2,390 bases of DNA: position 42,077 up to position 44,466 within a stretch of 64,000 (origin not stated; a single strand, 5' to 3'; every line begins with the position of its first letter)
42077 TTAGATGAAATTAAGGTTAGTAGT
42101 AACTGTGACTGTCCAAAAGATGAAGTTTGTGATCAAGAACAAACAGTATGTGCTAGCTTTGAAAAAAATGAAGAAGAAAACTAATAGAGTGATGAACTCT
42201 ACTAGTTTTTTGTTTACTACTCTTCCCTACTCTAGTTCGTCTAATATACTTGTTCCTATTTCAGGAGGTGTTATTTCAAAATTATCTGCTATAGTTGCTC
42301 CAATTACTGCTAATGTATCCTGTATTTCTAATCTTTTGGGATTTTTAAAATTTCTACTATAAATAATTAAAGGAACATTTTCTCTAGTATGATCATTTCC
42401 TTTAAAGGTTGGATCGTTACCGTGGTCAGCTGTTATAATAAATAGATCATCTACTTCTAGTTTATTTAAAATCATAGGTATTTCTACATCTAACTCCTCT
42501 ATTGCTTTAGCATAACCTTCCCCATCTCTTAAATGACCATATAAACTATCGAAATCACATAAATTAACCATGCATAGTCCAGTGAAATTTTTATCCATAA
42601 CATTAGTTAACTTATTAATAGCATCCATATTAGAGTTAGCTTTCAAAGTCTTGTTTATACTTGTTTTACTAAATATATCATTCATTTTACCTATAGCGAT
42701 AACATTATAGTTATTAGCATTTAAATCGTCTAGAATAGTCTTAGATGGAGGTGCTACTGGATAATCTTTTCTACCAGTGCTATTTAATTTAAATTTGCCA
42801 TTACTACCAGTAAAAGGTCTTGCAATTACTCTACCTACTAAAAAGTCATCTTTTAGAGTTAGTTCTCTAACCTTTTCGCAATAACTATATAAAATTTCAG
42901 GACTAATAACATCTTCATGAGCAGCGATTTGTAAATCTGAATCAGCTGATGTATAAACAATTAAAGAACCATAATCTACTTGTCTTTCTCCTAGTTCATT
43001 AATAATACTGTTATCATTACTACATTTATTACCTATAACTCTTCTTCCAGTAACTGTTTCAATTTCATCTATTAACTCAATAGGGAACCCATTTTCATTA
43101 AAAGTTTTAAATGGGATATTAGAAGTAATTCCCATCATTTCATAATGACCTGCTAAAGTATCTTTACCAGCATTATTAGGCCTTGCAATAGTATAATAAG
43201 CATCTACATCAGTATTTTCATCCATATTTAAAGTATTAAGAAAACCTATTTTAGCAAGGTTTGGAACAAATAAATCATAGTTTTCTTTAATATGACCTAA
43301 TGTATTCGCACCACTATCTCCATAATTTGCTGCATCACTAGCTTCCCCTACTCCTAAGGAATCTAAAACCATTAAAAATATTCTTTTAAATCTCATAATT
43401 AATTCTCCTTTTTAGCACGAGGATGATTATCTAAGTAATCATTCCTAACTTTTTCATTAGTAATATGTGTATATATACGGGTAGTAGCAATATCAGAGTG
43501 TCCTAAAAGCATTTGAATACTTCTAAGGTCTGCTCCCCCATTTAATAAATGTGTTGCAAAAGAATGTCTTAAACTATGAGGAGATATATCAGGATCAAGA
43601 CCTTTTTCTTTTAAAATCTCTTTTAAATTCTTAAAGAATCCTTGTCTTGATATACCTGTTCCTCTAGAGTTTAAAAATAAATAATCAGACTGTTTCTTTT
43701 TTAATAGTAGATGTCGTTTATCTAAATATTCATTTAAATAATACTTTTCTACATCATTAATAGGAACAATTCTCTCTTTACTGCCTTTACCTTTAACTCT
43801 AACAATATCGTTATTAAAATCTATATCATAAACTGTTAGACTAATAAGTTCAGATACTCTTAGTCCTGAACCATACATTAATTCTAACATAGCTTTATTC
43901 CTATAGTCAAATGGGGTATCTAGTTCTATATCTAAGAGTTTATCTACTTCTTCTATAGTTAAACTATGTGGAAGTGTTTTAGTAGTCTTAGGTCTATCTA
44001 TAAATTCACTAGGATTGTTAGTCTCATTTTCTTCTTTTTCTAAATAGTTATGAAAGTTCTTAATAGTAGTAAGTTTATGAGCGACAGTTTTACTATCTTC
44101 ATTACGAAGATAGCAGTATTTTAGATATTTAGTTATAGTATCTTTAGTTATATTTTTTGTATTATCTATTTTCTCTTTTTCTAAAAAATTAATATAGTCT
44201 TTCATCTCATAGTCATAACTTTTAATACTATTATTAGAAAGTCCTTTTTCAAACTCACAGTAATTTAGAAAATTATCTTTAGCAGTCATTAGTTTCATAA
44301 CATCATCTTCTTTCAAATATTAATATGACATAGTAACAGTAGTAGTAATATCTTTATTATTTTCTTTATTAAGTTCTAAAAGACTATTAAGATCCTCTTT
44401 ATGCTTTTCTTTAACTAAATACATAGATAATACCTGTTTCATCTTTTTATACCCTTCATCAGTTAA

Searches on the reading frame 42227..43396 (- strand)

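Call 5: search_protein_families(library=pfam, proteins=[window:42227-43396:-], max_evalue=0.01)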
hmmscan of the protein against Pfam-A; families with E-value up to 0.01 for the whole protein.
window:42227-43396:- (389 aa): 1 family
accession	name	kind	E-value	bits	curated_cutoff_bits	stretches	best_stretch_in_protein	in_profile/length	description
PF01676.23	Metalloenzyme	-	4e-42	144.9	24.3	1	4-375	1-250/252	Metalloenzyme superfamily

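Call 6: search_protein_families(library=ncbifam, proteins=[window:42227-43396:-], max_evalue=0.01)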
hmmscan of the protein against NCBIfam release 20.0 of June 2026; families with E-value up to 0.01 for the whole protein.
window:42227-43396:- (389 aa): 8 families
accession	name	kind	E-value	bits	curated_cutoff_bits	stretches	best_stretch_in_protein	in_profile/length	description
NF003766.0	PRK05362.1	equivalog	1.1e-141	472.1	256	1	2-388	2-395/396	phosphopentomutase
TIGR01696.1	deoB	equivalog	3.1e-137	457.5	341.2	1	5-382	1-380/381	phosphopentomutase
NF009049.0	PRK12383.1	equivalog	3.7e-51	174.3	254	2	221-388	236-401/408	phosphopentomutase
NF003104.0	PRK04024.1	equivalog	1.5e-07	30.5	489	1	248-354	271-374/412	2,3-bisphosphoglycerate-independent phosphoglycerate mutase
TIGR01307.1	pgm_bpd_ind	equivalog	3.4e-07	29.1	330.65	1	260-380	373-497/504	2,3-bisphosphoglycerate-independent phosphoglycerate mutase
TIGR00306.2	apgM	subfamily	5.5e-07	28.9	320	1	253-353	274-373/403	2,3-bisphosphoglycerate-independent phosphoglycerate mutase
NF038358.1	phophono_PhpG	equivalog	0.0013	17.5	545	1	287-367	323-402/417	CMP-5'-phosphonoformate--3-phosphoglycerate phosphonoformyl transferase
NF003242.0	PRK04200.1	equivalog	0.0092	14.9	426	0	287-352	298-364/395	cofactor-independent phosphoglycerate mutase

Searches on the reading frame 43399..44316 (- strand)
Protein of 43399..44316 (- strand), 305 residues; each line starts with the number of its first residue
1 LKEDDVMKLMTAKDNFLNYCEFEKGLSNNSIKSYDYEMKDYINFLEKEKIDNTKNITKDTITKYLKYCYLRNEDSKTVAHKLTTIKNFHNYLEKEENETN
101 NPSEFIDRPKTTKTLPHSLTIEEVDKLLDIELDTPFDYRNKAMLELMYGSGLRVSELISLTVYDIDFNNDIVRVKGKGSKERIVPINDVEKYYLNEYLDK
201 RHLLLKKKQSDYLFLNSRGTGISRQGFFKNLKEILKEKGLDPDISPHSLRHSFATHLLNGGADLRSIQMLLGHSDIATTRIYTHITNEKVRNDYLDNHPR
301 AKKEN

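Call 5: search_protein_families(library=pfam, proteins=[window:43399-44316:-], max_evalue=0.01)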
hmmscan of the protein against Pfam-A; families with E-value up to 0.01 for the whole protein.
window:43399-44316:- (305 aa): 3 families
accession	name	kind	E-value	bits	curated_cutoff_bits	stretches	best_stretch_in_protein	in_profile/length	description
PF00589.27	Phage_integrase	-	2.2e-54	184.2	27.1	1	119-287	3-170/172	Phage integrase family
PF02899.23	Phage_int_SAM_1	-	3.6e-14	53.2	22.3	1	14-95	2-82/83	Phage integrase, N-terminal SAM-like domain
PF13495.12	Phage_int_SAM_4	-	0.00014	22.6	27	1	14-96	3-82/85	Phage integrase, N-terminal SAM-like domain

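Call 6: search_protein_families(library=ncbifam, proteins=[window:43399-44316:-], max_evalue=0.01)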
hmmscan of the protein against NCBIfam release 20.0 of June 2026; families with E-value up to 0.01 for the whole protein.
window:43399-44316:- (305 aa): 14 families
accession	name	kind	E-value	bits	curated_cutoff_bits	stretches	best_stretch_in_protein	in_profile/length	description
TIGR02225.1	recomb_XerD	equivalog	4.4e-101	338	329.6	1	15-301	2-290/290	site-specific tyrosine recombinase XerD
NF001399.0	PRK00283.1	subfamily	4.1e-98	328.3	279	1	10-301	6-299/300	tyrosine recombinase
TIGR02224.1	recomb_XerC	equivalog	4.6e-89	298.7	335.15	1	15-303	2-295/295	tyrosine recombinase XerC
NF040815.2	recomb_XerA_Arch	equivalog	4.5e-69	232.9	220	1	15-294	2-263/263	site-specific tyrosine recombinase/integron integrase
NF002331.0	PRK01287.1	subfamily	4.9e-55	187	371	1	11-304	28-331/365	site-specific tyrosine recombinase XerC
TIGR02249.1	integrase_gron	subfamily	1.7e-43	149.1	265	2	224-288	239-303/315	integron integrase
NF003462.0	PRK05084.1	equivalog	7.9e-32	110.4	267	1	139-292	196-351/360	tyrosine recombinase XerS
NF011946.0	PRK15417.1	equivalog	5.1e-27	94.9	435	2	224-287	254-317/337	integron integrase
NF007370.0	PRK09870.1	subfamily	1.8e-21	76.7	221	1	118-285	12-179/200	tyrosine-type DNA invertase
NF007371.0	PRK09871.1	subfamily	1.7e-17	63.6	222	1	119-284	7-173/198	tyrosine-type DNA invertase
NF002685.0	PRK02436.1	equivalog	4.7e-16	59.4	178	1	23-279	11-240/245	site-specific tyrosine recombinase XerD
NF040693.1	recomb_GmtY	equivalog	3.1e-15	56.4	340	2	194-292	336-439/441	gamma-mobile-trio recombinase GmtY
NF041502.1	integrase_1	equivalog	7.3e-07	28.3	350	1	200-291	276-366/484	site-specific integrase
NF047926.1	integrase_GmtZ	equivalog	5.4e-05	21.4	600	1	245-295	429-480/784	gamma-mobile-trio integrase GmtZ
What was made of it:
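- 43399..44298 (-): xerD, downstream neighbour 21 nt after the stop. Not part of the system; listed because the finding invokes it. TIGR02225 at 338 bits, above its cut-off (call 6).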
